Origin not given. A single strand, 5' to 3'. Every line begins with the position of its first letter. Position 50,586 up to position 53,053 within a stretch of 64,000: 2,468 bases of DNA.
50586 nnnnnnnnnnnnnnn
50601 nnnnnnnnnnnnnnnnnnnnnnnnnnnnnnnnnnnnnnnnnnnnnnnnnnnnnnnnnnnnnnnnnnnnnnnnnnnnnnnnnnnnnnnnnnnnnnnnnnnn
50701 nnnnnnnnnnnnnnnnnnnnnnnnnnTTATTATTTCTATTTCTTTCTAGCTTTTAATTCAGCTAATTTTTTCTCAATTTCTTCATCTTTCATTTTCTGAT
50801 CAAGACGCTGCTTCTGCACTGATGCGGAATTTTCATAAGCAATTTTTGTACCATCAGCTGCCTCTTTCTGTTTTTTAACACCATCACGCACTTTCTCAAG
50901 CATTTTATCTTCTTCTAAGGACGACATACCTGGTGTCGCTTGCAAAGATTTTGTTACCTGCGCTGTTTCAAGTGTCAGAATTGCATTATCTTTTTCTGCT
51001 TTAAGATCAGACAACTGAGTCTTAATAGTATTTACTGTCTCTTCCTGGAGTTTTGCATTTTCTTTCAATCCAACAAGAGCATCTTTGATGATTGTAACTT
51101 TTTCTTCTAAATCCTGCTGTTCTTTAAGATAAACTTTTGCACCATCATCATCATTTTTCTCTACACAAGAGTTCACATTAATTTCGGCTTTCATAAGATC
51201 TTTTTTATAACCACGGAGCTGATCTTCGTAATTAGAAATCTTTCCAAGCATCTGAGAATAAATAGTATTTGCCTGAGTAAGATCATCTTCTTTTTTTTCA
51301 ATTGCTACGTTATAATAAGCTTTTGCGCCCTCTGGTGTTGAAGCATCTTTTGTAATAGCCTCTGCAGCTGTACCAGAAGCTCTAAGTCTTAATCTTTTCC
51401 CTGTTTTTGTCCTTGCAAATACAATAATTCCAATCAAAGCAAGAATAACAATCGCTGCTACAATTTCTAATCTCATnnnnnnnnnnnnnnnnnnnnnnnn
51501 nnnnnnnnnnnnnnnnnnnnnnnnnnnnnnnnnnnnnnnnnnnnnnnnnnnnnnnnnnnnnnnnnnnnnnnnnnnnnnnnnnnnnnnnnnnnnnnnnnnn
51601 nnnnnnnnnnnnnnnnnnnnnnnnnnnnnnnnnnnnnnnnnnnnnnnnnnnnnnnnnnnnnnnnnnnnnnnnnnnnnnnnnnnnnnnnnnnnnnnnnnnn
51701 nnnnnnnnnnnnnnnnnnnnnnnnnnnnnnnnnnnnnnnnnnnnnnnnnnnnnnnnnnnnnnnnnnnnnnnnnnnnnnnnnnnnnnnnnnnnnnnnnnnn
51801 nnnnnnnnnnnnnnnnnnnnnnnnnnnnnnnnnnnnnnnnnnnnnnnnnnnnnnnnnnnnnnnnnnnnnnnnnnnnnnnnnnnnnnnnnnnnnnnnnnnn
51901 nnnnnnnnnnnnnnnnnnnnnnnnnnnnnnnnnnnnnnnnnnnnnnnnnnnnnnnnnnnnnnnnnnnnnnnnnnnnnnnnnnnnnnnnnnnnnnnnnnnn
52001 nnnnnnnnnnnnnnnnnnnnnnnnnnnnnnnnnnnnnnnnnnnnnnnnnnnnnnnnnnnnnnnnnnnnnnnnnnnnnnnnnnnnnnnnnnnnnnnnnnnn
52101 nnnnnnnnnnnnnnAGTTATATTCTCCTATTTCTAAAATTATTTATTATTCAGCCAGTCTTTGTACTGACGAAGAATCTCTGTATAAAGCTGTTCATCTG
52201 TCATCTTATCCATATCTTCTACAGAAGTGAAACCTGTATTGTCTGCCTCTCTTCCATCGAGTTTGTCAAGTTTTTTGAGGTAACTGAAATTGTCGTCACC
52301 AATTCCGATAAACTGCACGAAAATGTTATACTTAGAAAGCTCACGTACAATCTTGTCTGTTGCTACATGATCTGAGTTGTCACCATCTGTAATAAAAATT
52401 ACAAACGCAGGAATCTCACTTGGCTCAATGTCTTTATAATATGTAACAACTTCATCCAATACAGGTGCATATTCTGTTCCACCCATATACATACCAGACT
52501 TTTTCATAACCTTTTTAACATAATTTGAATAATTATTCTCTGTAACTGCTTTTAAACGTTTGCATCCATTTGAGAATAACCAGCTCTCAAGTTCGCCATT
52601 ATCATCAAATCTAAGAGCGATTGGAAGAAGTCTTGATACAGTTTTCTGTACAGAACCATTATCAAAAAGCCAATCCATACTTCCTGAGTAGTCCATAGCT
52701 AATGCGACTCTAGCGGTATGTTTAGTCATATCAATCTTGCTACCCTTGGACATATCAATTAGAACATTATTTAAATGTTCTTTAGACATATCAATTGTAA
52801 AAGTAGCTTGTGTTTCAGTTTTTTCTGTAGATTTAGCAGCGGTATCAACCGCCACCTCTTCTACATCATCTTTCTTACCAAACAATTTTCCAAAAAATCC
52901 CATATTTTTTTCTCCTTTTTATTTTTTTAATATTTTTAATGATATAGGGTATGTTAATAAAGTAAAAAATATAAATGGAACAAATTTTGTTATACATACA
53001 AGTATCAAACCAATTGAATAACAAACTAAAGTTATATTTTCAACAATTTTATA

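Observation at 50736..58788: Phage-encoded TerD / vWA / PspA-like / Ca2+ P-type ATPase / nucleotidyltransferase module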

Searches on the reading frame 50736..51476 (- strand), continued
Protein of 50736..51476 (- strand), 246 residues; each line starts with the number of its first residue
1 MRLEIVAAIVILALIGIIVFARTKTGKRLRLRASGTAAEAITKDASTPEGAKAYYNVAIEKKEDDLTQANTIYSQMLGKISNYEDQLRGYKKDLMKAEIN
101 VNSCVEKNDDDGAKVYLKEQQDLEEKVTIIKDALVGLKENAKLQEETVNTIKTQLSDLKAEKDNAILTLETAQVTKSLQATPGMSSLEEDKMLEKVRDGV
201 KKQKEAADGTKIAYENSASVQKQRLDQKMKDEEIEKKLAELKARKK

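Call 88: fold_search(model_id=the predicted structure, library=viral)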
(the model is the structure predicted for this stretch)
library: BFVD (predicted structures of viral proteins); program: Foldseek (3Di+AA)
matches with E <= 10: 921; with E <= 0.001: 0
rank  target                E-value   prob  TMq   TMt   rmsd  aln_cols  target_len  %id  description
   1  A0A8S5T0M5            1.5e-03  1.00  0.28  0.29  25.1       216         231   15  Uncharacterized protein [Myoviridae sp. ctWb16]
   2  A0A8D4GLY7            1.8e-03  1.00  0.51  0.41  13.0       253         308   14  (no name in the UniProt tables at hand)
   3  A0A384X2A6            7.4e-03  0.99  0.29  0.12  24.1       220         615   16  (no name in the UniProt tables at hand)
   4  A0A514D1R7            1.0e-02  1.00  0.40  0.21  14.8       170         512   15  (no name in the UniProt tables at hand)
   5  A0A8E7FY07            1.1e-02  1.00  0.52  0.57  15.1       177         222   12  (no name in the UniProt tables at hand)
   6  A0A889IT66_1          1.3e-02  0.97  0.26  0.10  14.1       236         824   14  (no name in the UniProt tables at hand)
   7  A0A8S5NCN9            1.4e-02  1.00  0.46  0.14  16.2       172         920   16  SH3 domain protein [Caudovirales sp. ctSxd6]
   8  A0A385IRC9            1.4e-02  0.99  0.31  0.10  22.6       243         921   14  (no name in the UniProt tables at hand)
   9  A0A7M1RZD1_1          2.0e-02  0.77  0.23  0.06  35.5       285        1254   14  Uncharacterized protein [uncultured phage cr127_1]
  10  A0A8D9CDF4            3.1e-02  0.96  0.30  0.17  19.0       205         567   13  Endonuclease subunit [uncultured marine phage]
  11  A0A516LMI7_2          3.6e-02  1.00  0.33  0.07  13.0       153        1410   13  (no name in the UniProt tables at hand)
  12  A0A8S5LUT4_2          3.9e-02  1.00  0.48  0.16  38.7       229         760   18  Tail protein [Siphoviridae sp. ctMsr1]
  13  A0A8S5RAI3            3.9e-02  1.00  0.43  0.18  14.4       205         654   15  GDSL like Lipase Acylhydrolase (Fragment) [Siphoviridae sp. ctkfT29]
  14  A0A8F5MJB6            4.1e-02  1.00  0.39  0.22   6.7       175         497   12  Uncharacterized protein [Grapevine-associated fusarivirus 1]
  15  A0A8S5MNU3            4.5e-02  0.98  0.34  0.34  18.0       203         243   12  Ubiquinol-cytochrome C chaperone [Siphoviridae sp. ctZZK17]
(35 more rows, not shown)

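Call 98: search_dna_similar(query=window:50736-51476:-, collection=phages, mode=protein, max_rows=30, max_evalue=0.001)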
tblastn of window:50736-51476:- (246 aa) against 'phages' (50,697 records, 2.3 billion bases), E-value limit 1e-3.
Records with a match: 3; places in all: 3; records where one place covers at least 80% of the query: 0.
Best place of each record, by identity: <60% 3.
By first word of the organism name: Bacillus 2; Bacteriophage 1.
By host as written in the record: Bacillus megaterium str. ATCC 43725 2; - 1.
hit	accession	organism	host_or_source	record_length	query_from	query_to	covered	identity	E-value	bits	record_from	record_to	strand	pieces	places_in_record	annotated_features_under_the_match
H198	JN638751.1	Bacillus phage G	Bacillus megaterium str. ATCC 43725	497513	35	219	75%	29.0%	7e-7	56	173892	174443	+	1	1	247: gp247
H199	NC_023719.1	Bacillus phage G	Bacillus megaterium str. ATCC 43725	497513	35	219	75%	29.0%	7e-7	56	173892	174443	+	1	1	247: gp247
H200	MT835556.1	Bacteriophage sp.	human fecal samples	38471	27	217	78%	24.7%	5e-5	50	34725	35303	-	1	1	record has no annotation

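Call 100: get_annotated_region(hit=H198, flank=7000)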
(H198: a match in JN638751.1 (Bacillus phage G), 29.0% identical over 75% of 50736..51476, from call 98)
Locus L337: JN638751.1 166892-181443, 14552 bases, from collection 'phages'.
description: Bacillus phage G, complete genome.
organism: Bacillus phage G (NCBI taxid 2884420)
taxonomy: Viruses; Duplodnaviria; Heunggongvirae; Uroviricota; Caudoviricetes; Donellivirus; Donellivirus gee
host: Bacillus megaterium str. ATCC 43725; source: soil; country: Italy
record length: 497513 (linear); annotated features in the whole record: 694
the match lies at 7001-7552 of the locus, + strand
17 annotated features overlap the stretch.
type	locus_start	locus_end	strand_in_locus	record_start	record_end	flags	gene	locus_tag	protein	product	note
CDS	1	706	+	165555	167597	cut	236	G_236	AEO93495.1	gp236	DNA ligase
CDS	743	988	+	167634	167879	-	237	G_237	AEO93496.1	gp237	-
CDS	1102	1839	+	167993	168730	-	238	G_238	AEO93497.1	gp238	-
CDS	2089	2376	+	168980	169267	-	239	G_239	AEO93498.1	gp239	DNA binding protein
CDS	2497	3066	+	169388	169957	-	240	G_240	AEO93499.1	gp240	RNA ligase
CDS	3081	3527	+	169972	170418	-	241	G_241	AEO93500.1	gp241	-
CDS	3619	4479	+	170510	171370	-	242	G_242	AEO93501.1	gp242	-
CDS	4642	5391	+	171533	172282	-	243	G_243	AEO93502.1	gp243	ABC-like transporter permease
CDS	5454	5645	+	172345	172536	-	244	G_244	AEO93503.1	gp244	-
CDS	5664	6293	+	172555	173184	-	245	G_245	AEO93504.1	gp245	ABC transporter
CDS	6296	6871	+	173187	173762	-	246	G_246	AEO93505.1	gp246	-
CDS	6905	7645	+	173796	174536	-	247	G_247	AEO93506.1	gp247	-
CDS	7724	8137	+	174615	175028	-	248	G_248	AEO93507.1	gp248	-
CDS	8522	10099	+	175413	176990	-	249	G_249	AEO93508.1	gp249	OmpA/MotB domain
CDS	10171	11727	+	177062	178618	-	250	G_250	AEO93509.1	gp250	OmpA/MotB domain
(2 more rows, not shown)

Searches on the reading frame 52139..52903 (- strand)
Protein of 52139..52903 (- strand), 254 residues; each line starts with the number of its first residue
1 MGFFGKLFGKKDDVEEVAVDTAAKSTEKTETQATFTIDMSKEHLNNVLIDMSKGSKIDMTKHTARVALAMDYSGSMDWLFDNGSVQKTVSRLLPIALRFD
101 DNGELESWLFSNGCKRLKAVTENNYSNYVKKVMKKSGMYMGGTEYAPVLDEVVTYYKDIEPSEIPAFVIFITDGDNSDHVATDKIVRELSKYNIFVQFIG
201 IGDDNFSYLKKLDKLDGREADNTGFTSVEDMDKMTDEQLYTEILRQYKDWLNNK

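Call 3: search_protein_families(library=pfam, proteins=[window:52139-52903:-], max_evalue=0.01)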
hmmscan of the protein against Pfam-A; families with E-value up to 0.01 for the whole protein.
window:52139-52903:- (254 aa): 5 families
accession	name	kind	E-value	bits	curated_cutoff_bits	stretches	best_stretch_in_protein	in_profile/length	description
PF10138.15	vWA-TerF-like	-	7e-61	206.3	29.4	1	63-253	1-193/200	vWA found in TerF C terminus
PF07002.22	Copine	-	5.7e-09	36.2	27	1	114-222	63-174/218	Copine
PF00092.34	VWA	-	5.7e-07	30.4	23.8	1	67-235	3-169/174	von Willebrand factor type A domain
PF20579.4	LapA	-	0.0014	19.4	27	1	15-91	3-76/99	LapA domain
PF14266.11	YceG_bac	-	0.0065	16.6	25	0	190-242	28-82/250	YceG domain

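Call 4: search_protein_families(library=ncbifam, proteins=[window:52139-52903:-], max_evalue=0.01)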
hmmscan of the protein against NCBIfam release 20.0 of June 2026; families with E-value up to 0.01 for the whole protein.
window:52139-52903:- (254 aa): 0 families

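Call 6: search_protein_families(library=phrogs, proteins=[window:52139-52903:-], max_evalue=0.001)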
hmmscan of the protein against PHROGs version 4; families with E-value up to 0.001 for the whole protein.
window:52139-52903:- (254 aa): 1 family
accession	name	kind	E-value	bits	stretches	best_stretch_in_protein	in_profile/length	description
phrog_5359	-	unknown function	4.9e-52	177.7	1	39-252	7-223/229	-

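Call 18: search_protein_families(library=padloc, proteins=[window:52139-52903:-], max_evalue=0.01)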
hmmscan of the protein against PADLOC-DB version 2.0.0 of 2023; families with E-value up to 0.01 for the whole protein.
window:52139-52903:- (254 aa): 0 families

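Call 32: find_related_loci(query=A2, collection=genome_contigs, flank=8000)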
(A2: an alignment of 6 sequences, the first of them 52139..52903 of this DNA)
Query A2 (254 aa) in genome_contigs; peptide patterns used: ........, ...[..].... (x = any residue, [..] = any of these).
106 stretches matched a pattern; 44 encode a relative of the query (tblastn E <= 1e-3); 44 distinct loci.
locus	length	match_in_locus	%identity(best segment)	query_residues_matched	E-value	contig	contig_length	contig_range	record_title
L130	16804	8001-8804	67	1-254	1e-115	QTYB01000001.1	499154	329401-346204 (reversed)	Ruminococcus sp. AM36-2AA AM36-2AA.Scaf1, whole genome shotgun sequence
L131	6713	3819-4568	67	1-254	2e-108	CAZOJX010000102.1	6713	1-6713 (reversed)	MAG TPA_asm: uncultured Lachnoclostridium sp. isolate SRP350583_co2_442 genome assembly, contig: NODE_17282_length_6713_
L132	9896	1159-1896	66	1-254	4e-107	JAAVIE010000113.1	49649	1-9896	MAG: Oscillospiraceae bacterium isolate Mgla_MAG_0-bin_16 c_000000090472, whole genome shotgun sequence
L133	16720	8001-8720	60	1-254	1e-101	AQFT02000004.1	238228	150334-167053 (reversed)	Eubacterium plexicaudatum ASF492 C823_04, whole genome shotgun sequence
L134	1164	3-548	74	73-254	2e-96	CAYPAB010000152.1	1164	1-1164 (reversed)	MAG TPA_asm: uncultured Eubacteriales bacterium isolate SRP350583_co2_379 genome assembly, contig: NODE_154268_length_11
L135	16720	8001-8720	48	7-251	6e-71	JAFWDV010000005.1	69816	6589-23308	MAG: Clostridia bacterium isolate RGIG5649 Sheep_Duodenum-3__c511, whole genome shotgun sequence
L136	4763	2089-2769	31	59-254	2e-34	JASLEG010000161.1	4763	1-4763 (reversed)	MAG: Burkholderia sp. isolate SHSU.bins.201 k141_19431675, whole genome shotgun sequence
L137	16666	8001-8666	32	65-254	4e-33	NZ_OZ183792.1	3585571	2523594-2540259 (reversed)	Burkholderia sp. LMG 21824 chromosome 1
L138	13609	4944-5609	32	65-254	2e-33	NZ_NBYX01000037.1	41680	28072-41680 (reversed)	Burkholderia puraquae strain CAMPA 1040 scaffold_36, whole genome shotgun sequence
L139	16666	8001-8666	32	65-254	2e-33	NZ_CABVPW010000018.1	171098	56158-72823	Burkholderia lata isolate LMG 23254, whole genome shotgun sequence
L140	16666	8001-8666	32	65-254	8e-33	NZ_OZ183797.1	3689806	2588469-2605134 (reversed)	Burkholderia sp. LMG 32019 strain R-18634 isolate R-18634 chromosome 2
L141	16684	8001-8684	31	59-254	1e-32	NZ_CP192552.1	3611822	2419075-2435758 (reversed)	Burkholderia contaminans strain P2 chromosome 1, complete sequence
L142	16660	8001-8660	32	65-254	8e-33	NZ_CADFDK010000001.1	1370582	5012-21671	Burkholderia seminalis DSM 23518 strain LMG 24067, whole genome shotgun sequence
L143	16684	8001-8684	31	59-254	9e-33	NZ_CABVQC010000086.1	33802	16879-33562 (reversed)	Burkholderia aenigmatica strain LMG 13014, whole genome shotgun sequence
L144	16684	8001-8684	31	59-254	1e-32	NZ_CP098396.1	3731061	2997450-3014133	Burkholderia lata strain JAB02 chromosome 1, complete sequence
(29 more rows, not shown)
